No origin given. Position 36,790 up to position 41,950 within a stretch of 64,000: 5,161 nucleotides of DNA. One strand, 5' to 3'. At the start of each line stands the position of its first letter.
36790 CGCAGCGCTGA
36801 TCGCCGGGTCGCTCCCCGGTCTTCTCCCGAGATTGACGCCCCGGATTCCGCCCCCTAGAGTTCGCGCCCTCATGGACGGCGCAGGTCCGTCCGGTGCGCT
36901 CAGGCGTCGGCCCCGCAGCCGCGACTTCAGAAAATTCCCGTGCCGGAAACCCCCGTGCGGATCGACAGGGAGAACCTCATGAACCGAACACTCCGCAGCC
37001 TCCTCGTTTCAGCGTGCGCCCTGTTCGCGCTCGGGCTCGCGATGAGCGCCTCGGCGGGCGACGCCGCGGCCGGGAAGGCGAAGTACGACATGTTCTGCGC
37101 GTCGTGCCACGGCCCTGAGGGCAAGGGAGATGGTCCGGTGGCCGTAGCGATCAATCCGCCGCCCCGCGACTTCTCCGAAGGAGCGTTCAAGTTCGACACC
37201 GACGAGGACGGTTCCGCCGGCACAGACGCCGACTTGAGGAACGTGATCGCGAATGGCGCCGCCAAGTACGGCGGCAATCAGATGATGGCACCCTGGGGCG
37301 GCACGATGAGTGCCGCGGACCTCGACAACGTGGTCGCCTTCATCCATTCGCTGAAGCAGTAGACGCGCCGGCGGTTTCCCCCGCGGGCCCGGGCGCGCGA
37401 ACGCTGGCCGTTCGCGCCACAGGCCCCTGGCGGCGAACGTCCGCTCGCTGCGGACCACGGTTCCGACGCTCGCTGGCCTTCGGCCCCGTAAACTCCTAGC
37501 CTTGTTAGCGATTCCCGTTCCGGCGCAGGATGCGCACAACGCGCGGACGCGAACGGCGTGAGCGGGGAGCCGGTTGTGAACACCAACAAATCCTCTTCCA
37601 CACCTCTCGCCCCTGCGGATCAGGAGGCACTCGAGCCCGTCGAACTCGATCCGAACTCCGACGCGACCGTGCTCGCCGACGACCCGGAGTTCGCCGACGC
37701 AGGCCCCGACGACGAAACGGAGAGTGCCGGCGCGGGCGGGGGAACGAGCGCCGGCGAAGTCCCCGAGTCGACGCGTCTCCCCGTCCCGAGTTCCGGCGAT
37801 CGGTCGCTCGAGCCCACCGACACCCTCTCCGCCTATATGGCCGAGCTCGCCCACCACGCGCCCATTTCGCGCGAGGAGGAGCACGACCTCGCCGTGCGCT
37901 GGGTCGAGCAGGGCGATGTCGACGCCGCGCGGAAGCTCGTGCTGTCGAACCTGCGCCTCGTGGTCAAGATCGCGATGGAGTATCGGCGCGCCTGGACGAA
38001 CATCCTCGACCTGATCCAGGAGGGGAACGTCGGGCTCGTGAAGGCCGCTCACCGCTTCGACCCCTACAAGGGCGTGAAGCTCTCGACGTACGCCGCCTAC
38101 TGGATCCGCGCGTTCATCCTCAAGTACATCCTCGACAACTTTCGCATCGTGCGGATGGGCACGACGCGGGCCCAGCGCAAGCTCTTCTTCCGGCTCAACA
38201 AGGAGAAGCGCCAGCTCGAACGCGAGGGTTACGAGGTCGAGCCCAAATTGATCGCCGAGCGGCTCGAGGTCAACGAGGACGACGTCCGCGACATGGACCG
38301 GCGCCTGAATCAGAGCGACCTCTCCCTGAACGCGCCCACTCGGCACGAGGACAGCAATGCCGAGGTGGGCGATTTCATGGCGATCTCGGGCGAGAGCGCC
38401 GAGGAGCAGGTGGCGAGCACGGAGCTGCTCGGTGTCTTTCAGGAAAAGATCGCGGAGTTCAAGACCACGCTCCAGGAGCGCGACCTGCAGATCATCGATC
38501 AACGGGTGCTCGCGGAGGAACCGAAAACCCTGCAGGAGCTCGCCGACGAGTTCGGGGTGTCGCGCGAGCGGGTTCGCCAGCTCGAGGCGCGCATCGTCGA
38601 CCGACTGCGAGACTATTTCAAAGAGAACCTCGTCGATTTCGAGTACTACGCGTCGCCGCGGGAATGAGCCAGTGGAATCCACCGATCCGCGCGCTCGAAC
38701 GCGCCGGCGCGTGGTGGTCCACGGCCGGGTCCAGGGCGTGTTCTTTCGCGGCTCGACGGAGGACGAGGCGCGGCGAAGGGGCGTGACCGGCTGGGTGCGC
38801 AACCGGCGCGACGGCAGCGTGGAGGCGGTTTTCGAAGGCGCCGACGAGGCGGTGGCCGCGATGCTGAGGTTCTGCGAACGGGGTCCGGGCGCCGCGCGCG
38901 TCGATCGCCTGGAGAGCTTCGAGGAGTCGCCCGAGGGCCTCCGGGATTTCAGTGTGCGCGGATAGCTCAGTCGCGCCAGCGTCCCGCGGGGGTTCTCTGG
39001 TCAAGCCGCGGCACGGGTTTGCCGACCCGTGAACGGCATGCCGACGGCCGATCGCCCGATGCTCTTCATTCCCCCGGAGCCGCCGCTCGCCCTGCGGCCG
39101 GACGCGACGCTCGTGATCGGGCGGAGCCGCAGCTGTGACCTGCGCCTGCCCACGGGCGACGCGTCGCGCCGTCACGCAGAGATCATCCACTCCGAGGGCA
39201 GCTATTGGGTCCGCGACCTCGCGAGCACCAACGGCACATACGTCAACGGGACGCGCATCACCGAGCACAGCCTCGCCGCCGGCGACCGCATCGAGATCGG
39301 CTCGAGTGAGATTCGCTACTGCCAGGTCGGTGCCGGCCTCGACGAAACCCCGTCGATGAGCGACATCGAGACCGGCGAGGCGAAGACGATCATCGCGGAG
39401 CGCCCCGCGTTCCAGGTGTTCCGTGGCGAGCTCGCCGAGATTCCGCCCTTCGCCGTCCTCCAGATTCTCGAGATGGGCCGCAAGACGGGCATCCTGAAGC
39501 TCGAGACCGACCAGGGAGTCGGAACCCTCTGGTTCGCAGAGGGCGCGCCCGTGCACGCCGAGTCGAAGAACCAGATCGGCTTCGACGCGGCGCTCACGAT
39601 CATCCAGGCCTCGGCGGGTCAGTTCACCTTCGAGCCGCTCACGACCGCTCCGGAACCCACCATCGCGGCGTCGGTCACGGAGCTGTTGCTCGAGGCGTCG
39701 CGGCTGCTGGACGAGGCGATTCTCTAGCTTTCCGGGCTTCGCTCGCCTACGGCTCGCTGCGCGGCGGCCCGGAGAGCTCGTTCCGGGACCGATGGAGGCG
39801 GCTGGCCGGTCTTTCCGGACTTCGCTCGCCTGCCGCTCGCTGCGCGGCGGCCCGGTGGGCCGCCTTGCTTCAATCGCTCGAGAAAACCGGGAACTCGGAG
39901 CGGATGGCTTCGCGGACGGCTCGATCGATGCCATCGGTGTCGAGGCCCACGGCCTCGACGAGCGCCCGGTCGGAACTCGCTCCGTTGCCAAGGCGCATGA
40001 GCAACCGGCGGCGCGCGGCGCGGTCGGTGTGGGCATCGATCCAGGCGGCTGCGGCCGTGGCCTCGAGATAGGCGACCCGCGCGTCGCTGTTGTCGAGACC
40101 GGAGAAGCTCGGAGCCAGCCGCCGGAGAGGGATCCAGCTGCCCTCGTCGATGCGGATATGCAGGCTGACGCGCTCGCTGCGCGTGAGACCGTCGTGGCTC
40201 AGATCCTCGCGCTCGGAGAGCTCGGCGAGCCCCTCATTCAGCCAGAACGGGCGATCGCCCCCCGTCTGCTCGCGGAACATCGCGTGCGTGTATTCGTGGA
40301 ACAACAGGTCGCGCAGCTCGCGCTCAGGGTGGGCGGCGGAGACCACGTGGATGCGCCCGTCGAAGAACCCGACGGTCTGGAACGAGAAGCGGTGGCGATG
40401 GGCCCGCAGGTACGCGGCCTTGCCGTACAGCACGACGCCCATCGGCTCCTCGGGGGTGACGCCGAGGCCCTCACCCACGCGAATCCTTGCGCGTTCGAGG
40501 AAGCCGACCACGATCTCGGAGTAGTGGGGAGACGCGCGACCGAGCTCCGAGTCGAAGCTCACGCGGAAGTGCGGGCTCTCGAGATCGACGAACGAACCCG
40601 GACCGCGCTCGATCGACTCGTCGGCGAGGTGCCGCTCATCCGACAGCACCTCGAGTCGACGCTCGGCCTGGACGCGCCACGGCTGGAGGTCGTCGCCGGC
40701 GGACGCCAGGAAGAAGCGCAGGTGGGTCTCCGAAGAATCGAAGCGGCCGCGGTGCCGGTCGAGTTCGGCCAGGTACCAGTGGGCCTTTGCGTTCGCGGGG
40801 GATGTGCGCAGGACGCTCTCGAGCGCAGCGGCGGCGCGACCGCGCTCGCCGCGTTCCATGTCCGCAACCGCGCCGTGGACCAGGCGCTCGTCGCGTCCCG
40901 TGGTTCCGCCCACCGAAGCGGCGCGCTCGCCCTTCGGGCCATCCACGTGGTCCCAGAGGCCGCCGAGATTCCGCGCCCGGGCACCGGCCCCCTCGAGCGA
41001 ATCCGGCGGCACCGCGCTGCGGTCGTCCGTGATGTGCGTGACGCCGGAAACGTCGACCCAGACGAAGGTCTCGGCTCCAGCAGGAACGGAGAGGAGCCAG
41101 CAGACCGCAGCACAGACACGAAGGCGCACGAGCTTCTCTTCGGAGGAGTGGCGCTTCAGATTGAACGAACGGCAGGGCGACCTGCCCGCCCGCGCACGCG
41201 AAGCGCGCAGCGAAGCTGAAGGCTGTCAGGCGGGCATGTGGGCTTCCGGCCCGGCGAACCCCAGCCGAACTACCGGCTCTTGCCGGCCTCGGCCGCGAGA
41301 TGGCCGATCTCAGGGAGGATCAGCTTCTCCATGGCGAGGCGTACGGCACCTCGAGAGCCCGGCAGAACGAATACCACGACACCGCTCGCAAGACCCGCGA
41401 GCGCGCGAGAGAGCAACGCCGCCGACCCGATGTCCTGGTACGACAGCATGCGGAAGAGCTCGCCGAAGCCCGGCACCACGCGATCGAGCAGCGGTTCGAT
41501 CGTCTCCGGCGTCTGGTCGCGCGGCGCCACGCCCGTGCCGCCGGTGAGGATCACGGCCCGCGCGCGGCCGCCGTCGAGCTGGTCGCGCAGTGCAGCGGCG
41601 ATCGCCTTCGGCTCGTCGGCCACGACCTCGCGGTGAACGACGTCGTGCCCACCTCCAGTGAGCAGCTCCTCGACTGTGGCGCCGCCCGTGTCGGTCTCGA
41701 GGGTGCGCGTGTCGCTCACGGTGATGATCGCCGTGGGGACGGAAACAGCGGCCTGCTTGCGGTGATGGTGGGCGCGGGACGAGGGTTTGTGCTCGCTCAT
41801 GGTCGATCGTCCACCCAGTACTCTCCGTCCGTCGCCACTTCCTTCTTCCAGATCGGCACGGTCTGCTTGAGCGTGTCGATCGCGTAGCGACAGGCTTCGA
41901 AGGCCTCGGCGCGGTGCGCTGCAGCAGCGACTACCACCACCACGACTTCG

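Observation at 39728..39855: Dispersed intergenic repeat family (core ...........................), here as two tandem 45-nt copies right after a stop codon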

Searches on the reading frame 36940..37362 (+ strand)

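Call 44: search_protein_families(library=pfam, proteins=[window:36940-37362:+], max_evalue=0.001)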
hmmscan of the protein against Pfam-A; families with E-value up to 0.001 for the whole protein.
window:36940-37362:+ (140 aa): 2 families
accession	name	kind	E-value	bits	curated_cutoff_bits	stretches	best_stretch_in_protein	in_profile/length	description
PF00034.26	Cytochrom_C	-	8.4e-12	46.7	21.3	1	42-139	1-90/90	Cytochrome c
PF13442.11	Cytochrome_CBB3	-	9.5e-11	42.3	27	1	41-135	2-68/68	Cytochrome C oxidase, cbb3-type, subunit III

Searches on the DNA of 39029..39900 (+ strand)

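Call 18: search_rna_families(source=window, start=39700, end=39900, threshold=evalue, max_evalue=10)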
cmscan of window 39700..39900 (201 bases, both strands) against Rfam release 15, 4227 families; matches with E-value up to 10: 4.
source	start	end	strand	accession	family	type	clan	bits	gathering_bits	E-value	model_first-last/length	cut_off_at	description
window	39710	39793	-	RF01720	Pseudomon-Rho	Cis-reg;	-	13.7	45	7.9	1-102/102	no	Pseudomon-Rho RNA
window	39730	39772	-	RF03295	mir-7594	Gene; miRNA;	-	13.2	80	5.2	1-63/63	no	mir-7594 microRNA precursor family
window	39778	39805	+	RF00523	Prion_pknot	Cis-reg;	-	12.4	39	5.9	1-40/40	no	Prion pseudoknot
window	39799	39900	+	RF02042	HOTTIP_3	Gene; lncRNA;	-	5.4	50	2.6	1-110/353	3'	HOXA transcript at the distal tip, conserved region 3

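Call 49: search_with_rna_model(model_id=R1, sources=[L121, L123, L124], max_evalue=1, filters=off)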
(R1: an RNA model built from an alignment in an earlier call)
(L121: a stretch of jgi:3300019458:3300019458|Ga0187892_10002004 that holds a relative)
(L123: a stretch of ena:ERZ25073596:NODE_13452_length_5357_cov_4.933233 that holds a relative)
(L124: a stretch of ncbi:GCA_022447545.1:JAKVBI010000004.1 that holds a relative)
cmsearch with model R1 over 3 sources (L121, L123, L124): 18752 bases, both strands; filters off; matches with E-value up to 1: 13.
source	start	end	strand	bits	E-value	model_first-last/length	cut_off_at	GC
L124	1691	1703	-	12.6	0.038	16-28/56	no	0.69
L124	1559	1593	-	10.9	0.098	1-56/56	no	0.66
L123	2774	2844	+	9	0.3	1-56/56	no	0.7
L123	3915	3961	-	8.9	0.31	1-56/56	no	0.68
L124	6413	6473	+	8.5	0.4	1-56/56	no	0.57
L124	4829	4895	+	8.3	0.45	1-56/56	no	0.7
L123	5216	5276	-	8.2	0.46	1-56/56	no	0.56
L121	4322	4373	+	7.6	0.67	1-56/56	no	0.79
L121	2752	2761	+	7.5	0.7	18-27/56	no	0.8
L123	2224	2280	+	7.4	0.72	1-56/56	no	0.61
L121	1010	1054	+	7.3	0.78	1-56/56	no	0.82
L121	4381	4428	-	7.2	0.84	1-56/56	no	0.75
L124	3205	3254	-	7.1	0.87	1-56/56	no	0.66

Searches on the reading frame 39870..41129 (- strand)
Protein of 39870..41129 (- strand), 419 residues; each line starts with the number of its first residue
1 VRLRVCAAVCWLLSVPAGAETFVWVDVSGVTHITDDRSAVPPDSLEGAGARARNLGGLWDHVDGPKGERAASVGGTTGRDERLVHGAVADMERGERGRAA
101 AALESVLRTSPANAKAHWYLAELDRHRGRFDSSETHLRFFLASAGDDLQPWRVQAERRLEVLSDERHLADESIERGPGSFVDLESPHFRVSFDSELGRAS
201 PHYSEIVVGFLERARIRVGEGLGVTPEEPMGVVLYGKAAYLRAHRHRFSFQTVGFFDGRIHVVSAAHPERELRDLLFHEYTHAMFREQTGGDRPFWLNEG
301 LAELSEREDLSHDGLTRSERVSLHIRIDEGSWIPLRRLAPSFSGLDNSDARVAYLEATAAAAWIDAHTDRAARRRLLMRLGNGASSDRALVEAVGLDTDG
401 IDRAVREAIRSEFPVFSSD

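Call 44: search_protein_families(library=pfam, proteins=[window:39870-41129:-], max_evalue=0.001)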
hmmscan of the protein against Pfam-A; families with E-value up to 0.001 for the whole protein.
window:39870-41129:- (419 aa): 4 families
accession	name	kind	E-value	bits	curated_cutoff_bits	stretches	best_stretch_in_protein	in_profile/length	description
PF13511.11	DUF4124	-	3.2e-06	27.7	22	1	9-43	2-33/56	Domain of unknown function (DUF4124)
PF13485.12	Peptidase_MA_2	-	6.3e-06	26.6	32.4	1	215-409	6-199/201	Peptidase MA superfamily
PF14559.12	TPR_19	-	3.5e-05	24.5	25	1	91-147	2-58/68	Tetratricopeptide repeat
PF13432.12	TPR_16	-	0.00021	22.1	32.7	1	89-134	6-51/65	Tetratricopeptide repeat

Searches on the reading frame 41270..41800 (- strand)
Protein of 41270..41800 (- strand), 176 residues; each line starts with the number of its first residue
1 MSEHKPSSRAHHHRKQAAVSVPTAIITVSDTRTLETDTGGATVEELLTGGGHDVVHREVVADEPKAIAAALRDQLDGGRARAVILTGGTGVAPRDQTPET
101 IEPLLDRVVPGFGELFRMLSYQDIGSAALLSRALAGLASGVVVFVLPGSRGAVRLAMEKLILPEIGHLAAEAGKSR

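Call 44: search_protein_families(library=pfam, proteins=[window:41270-41800:-], max_evalue=0.001)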
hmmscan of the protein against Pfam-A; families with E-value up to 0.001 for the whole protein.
window:41270-41800:- (176 aa): 1 family
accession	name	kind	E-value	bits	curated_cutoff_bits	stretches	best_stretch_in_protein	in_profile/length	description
PF00994.29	MoCF_biosynth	-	5.7e-32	110.8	26.6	1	24-167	1-144/144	Probable molybdopterin binding domain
